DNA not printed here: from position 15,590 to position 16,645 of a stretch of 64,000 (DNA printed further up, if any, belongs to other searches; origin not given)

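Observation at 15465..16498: SpoVG homologue translationally coupled to a NadE-like PP-loop protein with a degenerate active-site loop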

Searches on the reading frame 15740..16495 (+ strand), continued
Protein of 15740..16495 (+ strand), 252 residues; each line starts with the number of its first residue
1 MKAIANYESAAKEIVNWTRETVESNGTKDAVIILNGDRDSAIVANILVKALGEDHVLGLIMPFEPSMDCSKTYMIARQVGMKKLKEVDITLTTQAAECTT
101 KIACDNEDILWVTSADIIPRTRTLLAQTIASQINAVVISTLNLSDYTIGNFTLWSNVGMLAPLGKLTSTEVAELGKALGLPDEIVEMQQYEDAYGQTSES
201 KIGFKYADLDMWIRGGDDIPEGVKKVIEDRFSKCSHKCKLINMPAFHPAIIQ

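Call 28: find_encoding_contigs(protein=P0006, flank=6000)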
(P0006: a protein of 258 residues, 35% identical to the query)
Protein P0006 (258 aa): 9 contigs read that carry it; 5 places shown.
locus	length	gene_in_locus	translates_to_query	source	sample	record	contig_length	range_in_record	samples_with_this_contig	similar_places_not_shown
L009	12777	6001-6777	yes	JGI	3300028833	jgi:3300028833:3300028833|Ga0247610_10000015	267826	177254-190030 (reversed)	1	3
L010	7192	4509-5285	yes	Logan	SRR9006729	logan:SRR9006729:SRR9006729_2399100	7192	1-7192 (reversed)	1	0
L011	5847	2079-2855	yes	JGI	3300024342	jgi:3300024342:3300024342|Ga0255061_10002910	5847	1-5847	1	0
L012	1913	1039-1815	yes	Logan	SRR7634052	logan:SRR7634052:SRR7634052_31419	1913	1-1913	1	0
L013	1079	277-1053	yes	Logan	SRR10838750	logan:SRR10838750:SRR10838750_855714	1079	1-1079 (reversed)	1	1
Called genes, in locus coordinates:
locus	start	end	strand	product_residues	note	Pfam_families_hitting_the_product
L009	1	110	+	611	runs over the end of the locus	-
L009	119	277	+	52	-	-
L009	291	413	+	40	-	-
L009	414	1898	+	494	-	PF04851:ResIII, PF00270:DEAD (faint)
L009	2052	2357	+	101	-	-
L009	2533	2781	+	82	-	-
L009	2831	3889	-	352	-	-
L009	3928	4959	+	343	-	-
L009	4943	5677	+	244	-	-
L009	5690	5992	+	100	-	-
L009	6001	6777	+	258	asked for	PF02540:NAD_synthase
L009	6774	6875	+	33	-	-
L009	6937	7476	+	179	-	-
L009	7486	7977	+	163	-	-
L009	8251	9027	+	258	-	-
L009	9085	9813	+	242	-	-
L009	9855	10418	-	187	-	-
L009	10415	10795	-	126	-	-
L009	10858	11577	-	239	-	-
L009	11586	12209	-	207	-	-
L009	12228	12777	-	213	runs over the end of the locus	-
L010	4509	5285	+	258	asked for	PF02540:NAD_synthase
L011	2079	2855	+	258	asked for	PF02540:NAD_synthase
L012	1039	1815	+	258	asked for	PF02540:NAD_synthase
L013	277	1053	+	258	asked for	PF02540:NAD_synthase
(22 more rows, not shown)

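Call 29: search_protein_families(library=pfam, proteins=[L009:5690-5989:+, L007:3092-3421:+, L001:3293-3592:+, L009:4943-5674:+, L009:3928-4956:+, L009:6937-7473:+, L009:7486-7974:+, L009:8251-9024:+], max_evalue=0.1)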
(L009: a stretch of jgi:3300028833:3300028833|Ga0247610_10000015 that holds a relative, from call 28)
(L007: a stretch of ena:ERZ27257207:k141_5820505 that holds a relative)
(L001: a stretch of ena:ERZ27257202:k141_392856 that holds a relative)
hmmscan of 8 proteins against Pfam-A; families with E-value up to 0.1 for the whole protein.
L009:5690-5989:+ (100 aa): 1 family
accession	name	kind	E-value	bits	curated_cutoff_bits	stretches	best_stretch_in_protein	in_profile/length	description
PF05961.16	Chordopox_A13L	-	0.095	13.4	24.1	0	10-35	5-29/69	Chordopoxvirus A13L protein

L007:3092-3421:+ (110 aa): 1 family
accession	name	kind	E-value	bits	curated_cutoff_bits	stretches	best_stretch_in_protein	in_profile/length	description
PF04026.17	SpoVG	-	1.3e-15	57.7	29.6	1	5-87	2-81/82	SpoVG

L001:3293-3592:+ (100 aa): 4 families
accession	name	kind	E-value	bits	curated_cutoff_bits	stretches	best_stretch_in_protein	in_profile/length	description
PF04026.17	SpoVG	-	1.9e-14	54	29.6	1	11-88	2-80/82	SpoVG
PF02866.23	Ldh_1_C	-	0.018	15.5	22.6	1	22-84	109-171/174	lactate/malate dehydrogenase, alpha/beta C-terminal domain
PF05916.17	Sld5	-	0.023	15.3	22.3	1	33-82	47-100/102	GINS complex protein helical bundle domain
PF04359.20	DUF493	-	0.085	13.9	24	0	39-79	38-77/84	Protein of unknown function (DUF493)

L009:4943-5674:+ (244 aa): 0 families

L009:3928-4956:+ (343 aa): 0 families

L009:6937-7473:+ (179 aa): 0 families

L009:7486-7974:+ (163 aa): 1 family
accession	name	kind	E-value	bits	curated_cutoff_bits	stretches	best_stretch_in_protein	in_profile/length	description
PF21425.3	DTP-pb9_A-dom_N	-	0.05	14.2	27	1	53-106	3-57/84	Distal tail protein pb9, A domain, N-terminal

L009:8251-9024:+ (258 aa): 1 family
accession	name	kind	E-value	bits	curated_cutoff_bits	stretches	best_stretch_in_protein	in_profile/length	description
PF11539.13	DUF3228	-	0.0049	16.9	25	1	185-234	44-93/194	Protein of unknown function (DUF3228)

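Call 30: find_encoding_contigs(protein=P0004, flank=5000, max_places=4)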
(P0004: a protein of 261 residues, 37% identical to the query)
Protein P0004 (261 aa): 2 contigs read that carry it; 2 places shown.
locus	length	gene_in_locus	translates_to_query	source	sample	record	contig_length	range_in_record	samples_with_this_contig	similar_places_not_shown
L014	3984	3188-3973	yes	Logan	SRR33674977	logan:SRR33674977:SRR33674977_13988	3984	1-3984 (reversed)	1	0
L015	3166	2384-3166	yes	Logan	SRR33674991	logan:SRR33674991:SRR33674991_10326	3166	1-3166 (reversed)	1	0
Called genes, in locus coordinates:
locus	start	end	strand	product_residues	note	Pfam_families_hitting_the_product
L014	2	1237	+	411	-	?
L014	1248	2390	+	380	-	PF01467:CTP_transf_like, PF00293:NUDIX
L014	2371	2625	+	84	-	-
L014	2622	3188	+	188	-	PF00857:Isochorismatase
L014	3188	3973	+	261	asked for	PF02540:NAD_synthase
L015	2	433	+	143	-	?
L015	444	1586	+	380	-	PF01467:CTP_transf_like, PF00293:NUDIX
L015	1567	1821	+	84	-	-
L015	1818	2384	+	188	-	PF00857:Isochorismatase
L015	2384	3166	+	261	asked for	PF02540:NAD_synthase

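Call 31: find_encoding_contigs(protein=P0005, flank=5000, max_places=4)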
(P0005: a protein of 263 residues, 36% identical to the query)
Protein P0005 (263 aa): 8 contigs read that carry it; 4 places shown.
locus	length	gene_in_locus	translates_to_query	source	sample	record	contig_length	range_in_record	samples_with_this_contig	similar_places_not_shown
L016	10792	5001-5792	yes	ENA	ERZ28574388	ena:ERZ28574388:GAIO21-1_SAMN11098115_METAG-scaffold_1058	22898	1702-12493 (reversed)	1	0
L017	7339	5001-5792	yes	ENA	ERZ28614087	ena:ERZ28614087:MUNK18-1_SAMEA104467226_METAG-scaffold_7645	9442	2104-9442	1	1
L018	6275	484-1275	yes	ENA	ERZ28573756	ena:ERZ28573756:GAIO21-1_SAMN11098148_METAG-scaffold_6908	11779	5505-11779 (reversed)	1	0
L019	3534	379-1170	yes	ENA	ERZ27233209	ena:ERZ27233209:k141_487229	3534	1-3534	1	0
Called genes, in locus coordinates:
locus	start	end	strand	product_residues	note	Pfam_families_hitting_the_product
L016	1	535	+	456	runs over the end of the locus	PF01554:MatE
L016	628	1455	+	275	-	-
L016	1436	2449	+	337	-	-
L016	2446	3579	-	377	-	PF00990:GGDEF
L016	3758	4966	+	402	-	PF17767:NAPRTase_N, PF04095:NAPRTase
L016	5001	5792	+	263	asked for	PF02540:NAD_synthase, PF03054:tRNA_Me_trans (faint)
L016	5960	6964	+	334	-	PF00005:ABC_tran, PF13304:AAA_21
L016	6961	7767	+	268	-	PF06182:ABC2_membrane_6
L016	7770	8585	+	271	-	PF06182:ABC2_membrane_6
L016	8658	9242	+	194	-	PF12844:HTH_19 (weak), PF13560:HTH_31, PF01381:HTH_3, PF13443:HTH_26 (weak)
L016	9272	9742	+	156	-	PF09719:C_GCAxxG_C_C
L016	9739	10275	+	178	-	PF13302:Acetyltransf_3, PF00583:Acetyltransf_1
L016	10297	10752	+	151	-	-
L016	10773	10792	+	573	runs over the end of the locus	?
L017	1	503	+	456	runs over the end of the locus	PF01554:MatE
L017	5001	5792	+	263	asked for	PF02540:NAD_synthase, PF03054:tRNA_Me_trans (faint)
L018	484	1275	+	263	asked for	PF02540:NAD_synthase, PF03054:tRNA_Me_trans (faint)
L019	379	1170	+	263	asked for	PF02540:NAD_synthase, PF03054:tRNA_Me_trans (faint)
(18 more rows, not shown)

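Call 36: search_solved_structures(query=window:15740-16495:+, show_alignments=5, max_evalue=1e-9)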
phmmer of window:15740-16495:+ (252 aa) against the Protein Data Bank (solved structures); distinct sequences matched with E-value up to 1e-9: 5.
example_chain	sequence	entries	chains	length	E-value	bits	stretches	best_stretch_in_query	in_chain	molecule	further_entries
2e18_A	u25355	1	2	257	1.4e-22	83.6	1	7-229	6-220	NH(3)-dependent NAD(+) synthetase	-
3fiu_A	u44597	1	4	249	7.3e-13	51.8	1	10-245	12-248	NH(3)-dependent NAD(+) synthetase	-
3p52_A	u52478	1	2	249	1.5e-11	47.5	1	7-217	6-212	NH(3)-dependent NAD(+) synthetase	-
1xng_A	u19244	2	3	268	4e-11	46.1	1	14-214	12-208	NH(3)-dependent NAD(+) synthetase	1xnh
1ee1_A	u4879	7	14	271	3.7e-10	43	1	12-239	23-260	NH(3)-DEPENDENT NAD(+) SYNTHETASE | NAD SYNTHETASE | PROTEIN (NAD SYNTHETASE)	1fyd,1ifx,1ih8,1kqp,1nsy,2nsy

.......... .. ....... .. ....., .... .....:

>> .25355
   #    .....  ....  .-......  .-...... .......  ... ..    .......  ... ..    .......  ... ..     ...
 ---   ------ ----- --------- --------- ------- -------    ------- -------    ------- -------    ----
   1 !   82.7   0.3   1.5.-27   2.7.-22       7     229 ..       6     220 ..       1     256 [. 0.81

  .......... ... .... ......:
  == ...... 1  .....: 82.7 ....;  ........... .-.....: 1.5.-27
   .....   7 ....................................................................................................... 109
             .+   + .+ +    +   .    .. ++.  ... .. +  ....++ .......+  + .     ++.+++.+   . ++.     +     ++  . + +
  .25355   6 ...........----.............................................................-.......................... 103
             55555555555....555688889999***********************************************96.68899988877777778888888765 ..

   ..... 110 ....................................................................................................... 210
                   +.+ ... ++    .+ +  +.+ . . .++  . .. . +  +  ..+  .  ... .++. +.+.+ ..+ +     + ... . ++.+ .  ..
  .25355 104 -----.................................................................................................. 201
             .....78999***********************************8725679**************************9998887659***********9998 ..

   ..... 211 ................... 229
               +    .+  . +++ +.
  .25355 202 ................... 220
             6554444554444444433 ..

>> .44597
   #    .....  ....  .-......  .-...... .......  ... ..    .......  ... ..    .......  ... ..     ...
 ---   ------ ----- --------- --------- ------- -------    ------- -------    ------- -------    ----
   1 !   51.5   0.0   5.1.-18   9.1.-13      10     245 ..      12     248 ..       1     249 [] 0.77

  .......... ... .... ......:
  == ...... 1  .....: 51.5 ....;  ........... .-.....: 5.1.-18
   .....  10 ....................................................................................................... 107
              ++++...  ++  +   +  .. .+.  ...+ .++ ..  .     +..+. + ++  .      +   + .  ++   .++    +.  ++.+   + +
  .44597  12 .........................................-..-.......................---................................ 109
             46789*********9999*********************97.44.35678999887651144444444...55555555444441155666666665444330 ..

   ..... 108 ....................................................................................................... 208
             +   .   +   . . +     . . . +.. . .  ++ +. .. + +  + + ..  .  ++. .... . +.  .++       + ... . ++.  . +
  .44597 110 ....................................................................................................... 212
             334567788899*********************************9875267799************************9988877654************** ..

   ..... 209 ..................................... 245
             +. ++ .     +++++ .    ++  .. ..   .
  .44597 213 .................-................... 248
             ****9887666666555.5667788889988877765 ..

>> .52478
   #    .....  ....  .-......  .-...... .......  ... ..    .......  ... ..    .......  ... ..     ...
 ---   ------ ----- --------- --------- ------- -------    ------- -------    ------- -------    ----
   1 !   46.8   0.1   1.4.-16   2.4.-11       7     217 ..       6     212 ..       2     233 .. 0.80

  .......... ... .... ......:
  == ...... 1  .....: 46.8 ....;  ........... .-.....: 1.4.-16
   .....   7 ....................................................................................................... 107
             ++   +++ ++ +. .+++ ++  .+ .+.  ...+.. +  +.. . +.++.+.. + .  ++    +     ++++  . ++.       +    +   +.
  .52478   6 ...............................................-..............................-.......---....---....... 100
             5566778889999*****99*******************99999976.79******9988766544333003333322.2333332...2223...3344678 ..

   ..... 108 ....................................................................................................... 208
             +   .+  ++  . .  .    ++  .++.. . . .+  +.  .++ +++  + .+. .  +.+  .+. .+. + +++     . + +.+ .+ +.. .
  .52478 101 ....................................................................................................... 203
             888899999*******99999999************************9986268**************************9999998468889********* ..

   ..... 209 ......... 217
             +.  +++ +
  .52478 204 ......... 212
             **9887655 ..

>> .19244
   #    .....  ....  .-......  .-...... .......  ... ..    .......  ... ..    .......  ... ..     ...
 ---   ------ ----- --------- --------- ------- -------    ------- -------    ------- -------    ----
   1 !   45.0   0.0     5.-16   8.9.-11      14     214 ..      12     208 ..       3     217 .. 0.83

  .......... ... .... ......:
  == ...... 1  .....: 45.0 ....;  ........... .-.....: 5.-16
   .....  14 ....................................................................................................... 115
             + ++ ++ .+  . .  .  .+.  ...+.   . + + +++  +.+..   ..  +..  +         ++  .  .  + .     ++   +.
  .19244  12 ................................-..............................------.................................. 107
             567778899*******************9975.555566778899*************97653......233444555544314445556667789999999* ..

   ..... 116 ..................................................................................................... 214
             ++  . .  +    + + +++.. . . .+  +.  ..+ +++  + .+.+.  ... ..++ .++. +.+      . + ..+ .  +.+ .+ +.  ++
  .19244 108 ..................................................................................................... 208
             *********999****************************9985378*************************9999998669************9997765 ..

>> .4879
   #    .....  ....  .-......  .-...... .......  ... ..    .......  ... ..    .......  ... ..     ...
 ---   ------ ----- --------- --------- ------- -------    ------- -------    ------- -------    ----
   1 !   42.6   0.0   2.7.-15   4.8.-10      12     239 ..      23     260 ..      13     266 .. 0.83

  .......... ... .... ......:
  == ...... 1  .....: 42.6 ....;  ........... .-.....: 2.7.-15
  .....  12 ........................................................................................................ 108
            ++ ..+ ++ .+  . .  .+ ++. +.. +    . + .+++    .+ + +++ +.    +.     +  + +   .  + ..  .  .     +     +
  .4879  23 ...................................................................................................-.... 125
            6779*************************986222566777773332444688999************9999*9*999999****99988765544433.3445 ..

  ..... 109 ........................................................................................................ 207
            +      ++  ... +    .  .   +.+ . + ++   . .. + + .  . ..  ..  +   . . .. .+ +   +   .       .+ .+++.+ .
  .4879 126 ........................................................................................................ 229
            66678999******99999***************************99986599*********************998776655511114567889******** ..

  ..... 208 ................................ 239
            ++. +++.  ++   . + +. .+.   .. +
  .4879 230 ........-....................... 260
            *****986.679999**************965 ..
